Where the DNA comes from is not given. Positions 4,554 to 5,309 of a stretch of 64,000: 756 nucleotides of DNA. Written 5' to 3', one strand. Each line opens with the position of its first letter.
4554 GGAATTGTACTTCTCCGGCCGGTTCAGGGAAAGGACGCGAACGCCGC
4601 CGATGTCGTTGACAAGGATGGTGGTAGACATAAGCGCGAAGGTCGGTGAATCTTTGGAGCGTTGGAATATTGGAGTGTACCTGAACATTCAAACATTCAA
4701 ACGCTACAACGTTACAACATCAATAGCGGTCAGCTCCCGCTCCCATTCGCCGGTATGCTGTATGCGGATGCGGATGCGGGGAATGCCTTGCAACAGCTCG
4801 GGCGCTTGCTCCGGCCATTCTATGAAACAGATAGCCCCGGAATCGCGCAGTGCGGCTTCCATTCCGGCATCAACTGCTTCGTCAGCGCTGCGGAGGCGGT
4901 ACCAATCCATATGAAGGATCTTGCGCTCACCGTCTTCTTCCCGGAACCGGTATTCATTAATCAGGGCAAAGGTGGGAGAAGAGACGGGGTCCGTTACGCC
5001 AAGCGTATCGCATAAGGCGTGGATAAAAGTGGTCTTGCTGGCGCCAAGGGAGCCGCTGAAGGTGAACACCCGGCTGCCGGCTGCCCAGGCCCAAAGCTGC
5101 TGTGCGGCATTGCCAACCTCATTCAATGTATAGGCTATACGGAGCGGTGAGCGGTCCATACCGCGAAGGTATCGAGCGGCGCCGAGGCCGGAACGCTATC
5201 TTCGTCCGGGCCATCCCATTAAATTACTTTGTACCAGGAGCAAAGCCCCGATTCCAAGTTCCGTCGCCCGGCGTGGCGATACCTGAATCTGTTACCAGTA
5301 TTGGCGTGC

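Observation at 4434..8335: Diverged ~0.7-kb segmental duplication (enoyl-CoA hydratase 5' part plus tsaE) flanking a 2.4-kb insert, giving two tsaE paralogues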

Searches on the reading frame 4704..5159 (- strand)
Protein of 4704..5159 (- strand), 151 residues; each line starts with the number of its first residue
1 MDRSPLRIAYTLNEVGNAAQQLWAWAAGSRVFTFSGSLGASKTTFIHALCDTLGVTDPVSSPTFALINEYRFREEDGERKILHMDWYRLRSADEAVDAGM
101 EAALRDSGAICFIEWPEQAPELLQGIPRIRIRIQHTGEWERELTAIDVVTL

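Call 7: search_protein_families(library=pfam, proteins=[window:4704-5159:-], max_evalue=0.01)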
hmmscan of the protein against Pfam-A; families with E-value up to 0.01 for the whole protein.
window:4704-5159:- (151 aa): 1 family
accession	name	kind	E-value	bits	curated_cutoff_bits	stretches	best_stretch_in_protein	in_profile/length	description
PF02367.23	TsaE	-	2.4e-31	108.8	26.6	1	13-142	5-127/128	Threonylcarbamoyl adenosine biosynthesis protein TsaE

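Call 8: search_protein_families(library=ncbifam, proteins=[window:4704-5159:-], max_evalue=0.01)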
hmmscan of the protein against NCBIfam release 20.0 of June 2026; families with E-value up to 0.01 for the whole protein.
window:4704-5159:- (151 aa): 2 families
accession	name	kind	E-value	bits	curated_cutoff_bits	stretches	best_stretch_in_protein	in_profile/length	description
TIGR00150.1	T6A_YjeE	equivalog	8.8e-26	90.4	60.1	1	16-144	9-130/135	tRNA (adenosine(37)-N6)-threonylcarbamoyltransferase complex ATPase subunit type 1 TsaE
NF007931.0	PRK10646.1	equivalog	3.4e-15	56.3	246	1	26-137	25-130/153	tRNA (adenosine(37)-N6)-threonylcarbamoyltransferase complex ATPase subunit type 1 TsaE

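Call 9: find_encoding_contigs(protein=window:4704-5159:-, flank=10000, max_places=8)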
Protein window:4704-5159:- (151 aa): no gene with exactly this product is on record in the collection.

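Call 11: find_homologous_proteins(query=window:4704-5159:-, max_evalue=1e-20)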
Query window:4704-5159:- (151 aa): 1342 proteins with E <= 1e-20 among 1898 candidates; the best 120 are listed.
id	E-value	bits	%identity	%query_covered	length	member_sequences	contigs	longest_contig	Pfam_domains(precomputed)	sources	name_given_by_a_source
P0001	1.7e-96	338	100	100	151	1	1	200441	PF02367.24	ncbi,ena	-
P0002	2.0e-68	247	74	99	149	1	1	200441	PF02367.24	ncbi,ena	-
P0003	1.3e-65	238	73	99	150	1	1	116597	PF02367.24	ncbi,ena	-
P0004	2.0e-65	237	73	99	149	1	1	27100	PF02367.24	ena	-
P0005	5.7e-65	236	72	100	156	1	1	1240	PF02367.24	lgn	-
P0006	1.3e-56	209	64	98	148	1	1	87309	PF02367.24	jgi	jgi:tRNA threonylcarbamoyladenosine biosynthesis protein TsaE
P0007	5.2e-56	207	66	96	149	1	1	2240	PF02367.24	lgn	-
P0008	1.5e-55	205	66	96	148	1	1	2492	PF02367.24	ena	-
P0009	1.7e-55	205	64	98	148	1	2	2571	PF02367.24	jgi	jgi:tRNA threonylcarbamoyladenosine biosynthesis protein TsaE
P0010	2.2e-55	205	67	96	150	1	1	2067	PF02367.24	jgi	jgi:tRNA threonylcarbamoyladenosine biosynthesis protein TsaE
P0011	2.5e-55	204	67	96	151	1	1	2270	PF02367.24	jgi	jgi:tRNA threonylcarbamoyladenosine biosynthesis protein TsaE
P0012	2.9e-55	204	66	98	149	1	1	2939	PF02367.24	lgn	-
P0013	2.9e-55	204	64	98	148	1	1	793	PF02367.24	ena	-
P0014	6.2e-55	203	64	98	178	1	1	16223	PF02367.24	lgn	-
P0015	2.9e-54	201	64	96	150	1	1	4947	PF02367.24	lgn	-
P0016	3.1e-54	201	66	96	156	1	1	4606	PF02367.24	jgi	jgi:tRNA threonylcarbamoyladenosine biosynthesis protein TsaE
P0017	4.3e-54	200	64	96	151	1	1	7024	PF02367.24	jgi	jgi:tRNA threonylcarbamoyladenosine biosynthesis protein TsaE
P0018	5.9e-54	200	64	96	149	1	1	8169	PF02367.24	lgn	-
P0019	7.1e-54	200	66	96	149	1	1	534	PF02367.24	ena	-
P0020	1.1e-53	199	66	96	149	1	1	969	PF02367.24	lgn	-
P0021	2.4e-53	198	64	98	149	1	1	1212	PF02367.24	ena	-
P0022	2.4e-53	198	64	98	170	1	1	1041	PF02367.24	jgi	jgi:tRNA threonylcarbamoyladenosine biosynthesis protein TsaE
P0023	3.5e-53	198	62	96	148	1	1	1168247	PF02367.24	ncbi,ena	-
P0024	6.1e-53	197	61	97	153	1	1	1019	PF02367.24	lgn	-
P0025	7.4e-53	196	61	96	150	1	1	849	PF02367.24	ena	-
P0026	2.3e-52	195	63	96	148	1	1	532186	PF02367.24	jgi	jgi:tRNA threonylcarbamoyladenosine biosynthesis protein TsaE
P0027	3.2e-52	194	64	98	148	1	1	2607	PF02367.24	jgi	jgi:tRNA threonylcarbamoyladenosine biosynthesis protein TsaE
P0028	6.2e-52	193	63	96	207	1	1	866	PF02367.24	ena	-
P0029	7.8e-52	193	64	93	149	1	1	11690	PF02367.24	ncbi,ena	-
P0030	1.7e-51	192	63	98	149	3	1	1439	PF02367.24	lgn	-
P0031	2.8e-51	191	63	96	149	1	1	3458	PF02367.24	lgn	-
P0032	4.4e-51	191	62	96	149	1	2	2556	PF02367.24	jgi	jgi:tRNA threonylcarbamoyladenosine biosynthesis protein TsaE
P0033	8.6e-51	190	65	93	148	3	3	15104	PF02367.24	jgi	jgi:tRNA threonylcarbamoyladenosine biosynthesis protein TsaE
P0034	9.2e-51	190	61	99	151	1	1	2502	PF02367.24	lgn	-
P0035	9.4e-51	190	64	93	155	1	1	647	PF02367.24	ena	-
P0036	9.6e-51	190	63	96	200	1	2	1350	PF02367.24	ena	-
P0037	1.6e-50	189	63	93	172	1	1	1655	PF02367.24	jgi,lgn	-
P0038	1.7e-50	189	66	86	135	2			PF02367.24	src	-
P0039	2.0e-50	189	62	93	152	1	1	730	PF02367.24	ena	-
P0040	3.7e-50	188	61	96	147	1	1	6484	PF02367.24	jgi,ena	-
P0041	4.2e-50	188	61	96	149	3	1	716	PF02367.24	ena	-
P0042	9.0e-50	186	60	98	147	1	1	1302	PF02367.24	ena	-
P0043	9.2e-50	186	61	96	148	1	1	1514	PF02367.24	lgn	-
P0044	1.1e-49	186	65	89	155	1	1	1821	PF02367.24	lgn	-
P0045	1.4e-49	186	62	94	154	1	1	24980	PF02367.24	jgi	jgi:tRNA threonylcarbamoyladenosine biosynthesis protein TsaE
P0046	3.0e-49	185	64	86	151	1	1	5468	PF02367.24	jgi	jgi:tRNA threonylcarbamoyladenosine biosynthesis protein TsaE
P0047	3.6e-49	184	61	96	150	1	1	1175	PF02367.24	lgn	-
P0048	1.3e-48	183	63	93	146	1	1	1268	PF02367.24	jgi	jgi:tRNA threonylcarbamoyladenosine biosynthesis protein TsaE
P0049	1.3e-48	183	59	96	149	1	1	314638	PF02367.24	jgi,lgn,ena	-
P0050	1.6e-48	182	63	91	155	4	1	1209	PF02367.24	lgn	-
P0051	1.7e-48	182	58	98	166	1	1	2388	PF02367.24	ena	-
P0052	2.3e-48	182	65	87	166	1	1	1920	PF02367.24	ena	-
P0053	3.3e-48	181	59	96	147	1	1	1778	PF02367.24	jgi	jgi:tRNA threonylcarbamoyladenosine biosynthesis protein TsaE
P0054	3.9e-47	178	58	95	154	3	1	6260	PF02367.24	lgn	-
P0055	4.1e-47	178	62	89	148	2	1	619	PF02367.24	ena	-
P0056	5.1e-46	174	66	79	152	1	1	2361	PF02367.24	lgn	-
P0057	5.6e-46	174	59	96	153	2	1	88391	PF02367.24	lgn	-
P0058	6.8e-46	174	58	90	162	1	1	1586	PF02367.24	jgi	jgi:tRNA threonylcarbamoyladenosine biosynthesis protein TsaE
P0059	3.2e-45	172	60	92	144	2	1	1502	PF02367.24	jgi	-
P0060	3.5e-45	172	56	97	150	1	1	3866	PF02367.24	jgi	jgi:tRNA threonylcarbamoyladenosine biosynthesis protein TsaE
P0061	5.1e-45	171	62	91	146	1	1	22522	PF02367.24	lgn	-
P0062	7.1e-45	171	60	93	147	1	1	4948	PF02367.24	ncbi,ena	-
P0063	1.8e-44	169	64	78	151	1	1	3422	PF02367.24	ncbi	-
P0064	1.9e-44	169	57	97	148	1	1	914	PF02367.24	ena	-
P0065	3.2e-44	168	61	90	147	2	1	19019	PF02367.24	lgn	-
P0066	4.8e-44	168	59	95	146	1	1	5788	PF02367.24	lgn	-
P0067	6.7e-44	167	60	85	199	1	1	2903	PF02367.24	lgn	-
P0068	7.2e-44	167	59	96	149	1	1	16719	PF02367.24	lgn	-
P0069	8.6e-44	167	56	95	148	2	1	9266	PF02367.24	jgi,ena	-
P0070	1.1e-43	167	66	77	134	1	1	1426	PF02367.24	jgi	-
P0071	1.7e-43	166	57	94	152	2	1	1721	PF02367.24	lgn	-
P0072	1.9e-43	166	58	95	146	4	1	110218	PF02367.24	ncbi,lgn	-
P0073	2.2e-43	166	55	99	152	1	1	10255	PF02367.24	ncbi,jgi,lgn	-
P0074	2.3e-43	166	59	93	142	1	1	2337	PF02367.24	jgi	-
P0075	6.7e-43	164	56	93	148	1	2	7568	PF02367.24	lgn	-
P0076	6.7e-43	164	56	95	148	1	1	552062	PF02367.24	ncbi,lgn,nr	ncbi:MAG: tRNA (adenosine(37)-N6)-threonylcarbamoyltransferase complex ATPase subunit type 1 TsaE [B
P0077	9.7e-43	164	57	97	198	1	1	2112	PF02367.24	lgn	-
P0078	1.8e-42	163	58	91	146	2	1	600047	PF02367.24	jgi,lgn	-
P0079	1.8e-42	163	56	97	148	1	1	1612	PF02367.24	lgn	-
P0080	1.9e-42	163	53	94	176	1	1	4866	PF02367.24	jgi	jgi:tRNA threonylcarbamoyladenosine biosynthesis protein TsaE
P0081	2.3e-42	162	58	91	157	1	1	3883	PF02367.24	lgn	-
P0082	3.0e-42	162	57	91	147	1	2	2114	PF02367.24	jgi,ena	-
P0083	3.4e-42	162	56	92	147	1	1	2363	PF02367.24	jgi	-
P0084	3.6e-42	162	54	95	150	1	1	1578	PF02367.24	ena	-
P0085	4.9e-42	161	57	92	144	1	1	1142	PF02367.24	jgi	jgi:tRNA threonylcarbamoyladenosine biosynthesis protein TsaE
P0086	5.3e-42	161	54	96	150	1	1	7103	PF02367.24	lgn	-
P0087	6.0e-42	161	56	95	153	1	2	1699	PF02367.24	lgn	-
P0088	9.1e-42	160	59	85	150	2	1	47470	PF02367.24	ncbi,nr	ncbi:MAG: tRNA (adenosine(37)-N6)-threonylcarbamoyltransferase complex ATPase subunit type 1 TsaE [B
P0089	1.3e-41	160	57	90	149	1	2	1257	PF02367.24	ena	-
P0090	1.3e-41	160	56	95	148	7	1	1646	PF02367.24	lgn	-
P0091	1.5e-41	160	55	93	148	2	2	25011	PF02367.24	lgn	-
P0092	1.7e-41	160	55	93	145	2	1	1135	PF02367.24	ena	-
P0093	2.0e-41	159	55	95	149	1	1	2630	PF02367.24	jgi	jgi:tRNA threonylcarbamoyladenosine biosynthesis protein TsaE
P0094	2.2e-41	159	52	96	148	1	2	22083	PF02367.24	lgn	-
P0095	2.3e-41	159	56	95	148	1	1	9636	PF02367.24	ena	-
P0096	2.3e-41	159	57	95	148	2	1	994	PF02367.24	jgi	jgi:tRNA threonylcarbamoyladenosine biosynthesis protein TsaE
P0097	2.5e-41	159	55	95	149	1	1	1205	PF02367.24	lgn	-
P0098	3.5e-41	159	58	87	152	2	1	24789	PF02367.24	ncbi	-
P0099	3.8e-41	158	54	93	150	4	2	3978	PF02367.24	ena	-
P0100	4.3e-41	158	53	96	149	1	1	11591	PF02367.24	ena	-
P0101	4.3e-41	158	57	91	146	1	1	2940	PF02367.24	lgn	-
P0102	5.2e-41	158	58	90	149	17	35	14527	PF02367.24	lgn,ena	-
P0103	5.5e-41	158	52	96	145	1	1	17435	PF02367.24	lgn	-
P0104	5.6e-41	158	54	95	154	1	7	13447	PF02367.24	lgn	-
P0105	6.6e-41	158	54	93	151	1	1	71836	PF02367.24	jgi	jgi:tRNA threonylcarbamoyladenosine biosynthesis protein TsaE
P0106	6.8e-41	158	54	96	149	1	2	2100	PF02367.24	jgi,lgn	jgi:tRNA threonylcarbamoyladenosine biosynthesis protein TsaE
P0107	6.8e-41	158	54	93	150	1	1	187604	PF02367.24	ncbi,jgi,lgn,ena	jgi:tRNA threonylcarbamoyladenosine biosynthesis protein TsaE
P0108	8.3e-41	157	54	96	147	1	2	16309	PF02367.24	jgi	jgi:tRNA threonylcarbamoyladenosine biosynthesis protein TsaE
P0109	1.0e-40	157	53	95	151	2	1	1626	PF02367.24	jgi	jgi:tRNA threonylcarbamoyladenosine biosynthesis protein TsaE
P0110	1.2e-40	157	53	95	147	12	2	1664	PF02367.24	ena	-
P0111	1.2e-40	157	54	95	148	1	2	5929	PF02367.24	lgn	-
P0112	1.3e-40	157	60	90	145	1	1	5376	PF02367.24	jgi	jgi:tRNA threonylcarbamoyladenosine biosynthesis protein TsaE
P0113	1.5e-40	157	55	89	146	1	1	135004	PF02367.24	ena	-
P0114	1.5e-40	156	54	95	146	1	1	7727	PF02367.24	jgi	-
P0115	1.6e-40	156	55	97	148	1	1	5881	PF02367.24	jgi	-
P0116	2.9e-40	156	53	95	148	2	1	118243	PF02367.24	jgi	-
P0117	3.4e-40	155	51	96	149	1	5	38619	PF02367.24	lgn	-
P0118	3.7e-40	155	52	95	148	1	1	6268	PF02367.24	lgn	-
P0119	4.1e-40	155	56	93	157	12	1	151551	PF02367.24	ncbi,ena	-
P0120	4.9e-40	155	55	92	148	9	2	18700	PF02367.24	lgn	-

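Call 13: find_encoding_contigs(protein=P0004, flank=10000, max_places=4)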
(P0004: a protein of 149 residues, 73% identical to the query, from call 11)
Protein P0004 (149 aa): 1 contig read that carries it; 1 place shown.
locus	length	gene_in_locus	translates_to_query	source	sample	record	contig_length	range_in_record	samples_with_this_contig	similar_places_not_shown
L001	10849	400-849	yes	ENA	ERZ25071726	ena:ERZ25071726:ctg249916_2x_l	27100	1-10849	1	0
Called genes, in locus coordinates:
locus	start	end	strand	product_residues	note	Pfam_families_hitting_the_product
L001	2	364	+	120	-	?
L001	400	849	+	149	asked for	PF02367:TsaE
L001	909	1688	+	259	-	PF00378:ECH_1, PF16113:ECH_2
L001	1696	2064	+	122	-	PF18798:LPD3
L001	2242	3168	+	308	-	PF00294:PfkB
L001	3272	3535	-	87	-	-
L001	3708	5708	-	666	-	-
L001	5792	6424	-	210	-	PF04079:SMC_ScpB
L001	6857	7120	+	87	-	-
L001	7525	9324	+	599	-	-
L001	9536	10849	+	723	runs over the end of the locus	PF13620:CarboxypepD_reg, PF13715:CarbopepD_reg_2, PF07715:Plug (weak)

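Call 14: find_encoding_contigs(protein=P0003, flank=10000, max_places=4)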
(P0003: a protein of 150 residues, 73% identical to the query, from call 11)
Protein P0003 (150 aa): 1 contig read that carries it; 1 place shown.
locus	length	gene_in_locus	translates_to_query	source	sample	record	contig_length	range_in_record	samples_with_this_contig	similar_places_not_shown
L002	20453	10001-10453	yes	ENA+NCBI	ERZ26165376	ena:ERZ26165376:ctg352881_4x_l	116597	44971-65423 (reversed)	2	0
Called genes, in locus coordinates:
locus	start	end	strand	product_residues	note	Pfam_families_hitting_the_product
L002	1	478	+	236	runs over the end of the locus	PF13480:Acetyltransf_6, PF04377:ATE_C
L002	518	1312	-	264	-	PF19458:DUF5995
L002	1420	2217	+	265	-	PF01987:AIM24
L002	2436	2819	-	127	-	PF11236:DUF3037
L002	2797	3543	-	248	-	PF20613:HipA_2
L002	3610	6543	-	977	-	PF00675:Peptidase_M16, PF05193:Peptidase_M16_C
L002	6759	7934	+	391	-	PF04389:Peptidase_M28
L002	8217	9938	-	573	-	-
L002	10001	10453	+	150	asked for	PF02367:TsaE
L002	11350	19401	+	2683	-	PF06832:BiPBP_C (faint), PF19081:Ig_7, PF18962:Por_Secre_tail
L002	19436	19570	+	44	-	-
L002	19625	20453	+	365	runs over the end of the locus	PF01926:MMR_HSR1, PF02421:FeoB_N (weak), PF06071:YchF-GTPase_C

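Call 15: find_encoding_contigs(protein=P0001, flank=10000, max_places=4)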
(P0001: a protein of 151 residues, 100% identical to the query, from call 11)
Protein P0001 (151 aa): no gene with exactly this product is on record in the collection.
